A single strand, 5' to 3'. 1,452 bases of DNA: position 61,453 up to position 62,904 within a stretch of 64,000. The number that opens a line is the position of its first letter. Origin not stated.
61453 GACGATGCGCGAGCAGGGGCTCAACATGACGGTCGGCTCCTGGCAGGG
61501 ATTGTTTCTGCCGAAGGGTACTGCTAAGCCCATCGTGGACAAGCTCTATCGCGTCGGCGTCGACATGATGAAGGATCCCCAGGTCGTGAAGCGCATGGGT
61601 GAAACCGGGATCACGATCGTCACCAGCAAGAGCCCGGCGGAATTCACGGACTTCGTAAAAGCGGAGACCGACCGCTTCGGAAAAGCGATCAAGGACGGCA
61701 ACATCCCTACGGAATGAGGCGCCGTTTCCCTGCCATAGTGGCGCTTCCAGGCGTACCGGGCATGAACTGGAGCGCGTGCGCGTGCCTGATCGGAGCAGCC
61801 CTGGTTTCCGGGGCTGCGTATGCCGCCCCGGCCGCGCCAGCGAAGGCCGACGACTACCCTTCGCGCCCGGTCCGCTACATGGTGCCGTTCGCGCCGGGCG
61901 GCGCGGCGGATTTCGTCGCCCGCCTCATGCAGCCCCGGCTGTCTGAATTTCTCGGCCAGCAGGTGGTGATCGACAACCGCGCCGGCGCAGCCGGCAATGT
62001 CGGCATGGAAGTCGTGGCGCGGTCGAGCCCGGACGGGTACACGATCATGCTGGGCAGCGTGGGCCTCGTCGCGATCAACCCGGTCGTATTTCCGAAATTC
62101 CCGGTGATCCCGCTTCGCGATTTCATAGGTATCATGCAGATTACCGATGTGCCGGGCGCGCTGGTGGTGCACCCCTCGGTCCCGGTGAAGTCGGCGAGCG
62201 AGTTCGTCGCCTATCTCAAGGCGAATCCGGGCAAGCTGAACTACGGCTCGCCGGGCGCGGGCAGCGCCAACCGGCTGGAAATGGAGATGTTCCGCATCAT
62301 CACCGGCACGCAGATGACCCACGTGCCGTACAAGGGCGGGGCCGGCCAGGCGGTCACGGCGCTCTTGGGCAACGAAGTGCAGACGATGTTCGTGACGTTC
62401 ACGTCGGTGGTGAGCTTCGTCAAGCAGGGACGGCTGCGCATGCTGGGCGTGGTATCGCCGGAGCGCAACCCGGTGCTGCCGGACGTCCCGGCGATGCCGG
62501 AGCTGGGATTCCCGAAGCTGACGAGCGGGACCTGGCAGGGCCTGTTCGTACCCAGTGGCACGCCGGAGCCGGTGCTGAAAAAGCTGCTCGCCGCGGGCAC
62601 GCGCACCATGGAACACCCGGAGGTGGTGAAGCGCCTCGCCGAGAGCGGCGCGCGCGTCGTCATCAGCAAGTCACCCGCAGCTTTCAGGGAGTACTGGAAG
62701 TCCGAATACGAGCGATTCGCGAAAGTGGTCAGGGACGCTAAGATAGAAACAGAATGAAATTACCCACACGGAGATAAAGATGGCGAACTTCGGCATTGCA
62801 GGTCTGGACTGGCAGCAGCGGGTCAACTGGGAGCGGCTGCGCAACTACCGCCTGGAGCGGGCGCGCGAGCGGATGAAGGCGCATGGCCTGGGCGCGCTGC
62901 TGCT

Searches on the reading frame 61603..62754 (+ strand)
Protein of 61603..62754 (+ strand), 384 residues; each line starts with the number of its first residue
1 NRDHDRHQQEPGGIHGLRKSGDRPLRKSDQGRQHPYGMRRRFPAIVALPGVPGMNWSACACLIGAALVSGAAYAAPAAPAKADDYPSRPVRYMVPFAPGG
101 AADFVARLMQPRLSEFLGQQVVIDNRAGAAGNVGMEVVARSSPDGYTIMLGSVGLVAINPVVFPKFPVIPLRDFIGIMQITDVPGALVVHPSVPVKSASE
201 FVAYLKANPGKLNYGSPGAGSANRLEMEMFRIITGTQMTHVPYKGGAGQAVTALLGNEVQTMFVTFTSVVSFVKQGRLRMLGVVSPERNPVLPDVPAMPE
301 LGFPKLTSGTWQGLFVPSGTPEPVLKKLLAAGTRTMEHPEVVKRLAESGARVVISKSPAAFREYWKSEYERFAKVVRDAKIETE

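Call 7: search_protein_families(library=pfam, proteins=[window:61603-62754:+], max_evalue=0.001)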
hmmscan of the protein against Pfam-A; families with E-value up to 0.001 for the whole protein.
window:61603-62754:+ (384 aa): 1 family
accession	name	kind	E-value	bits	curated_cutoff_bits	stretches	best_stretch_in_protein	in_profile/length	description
PF03401.19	TctC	-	1.3e-72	245.1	27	1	105-357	1-251/274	Tripartite tricarboxylate transporter family receptor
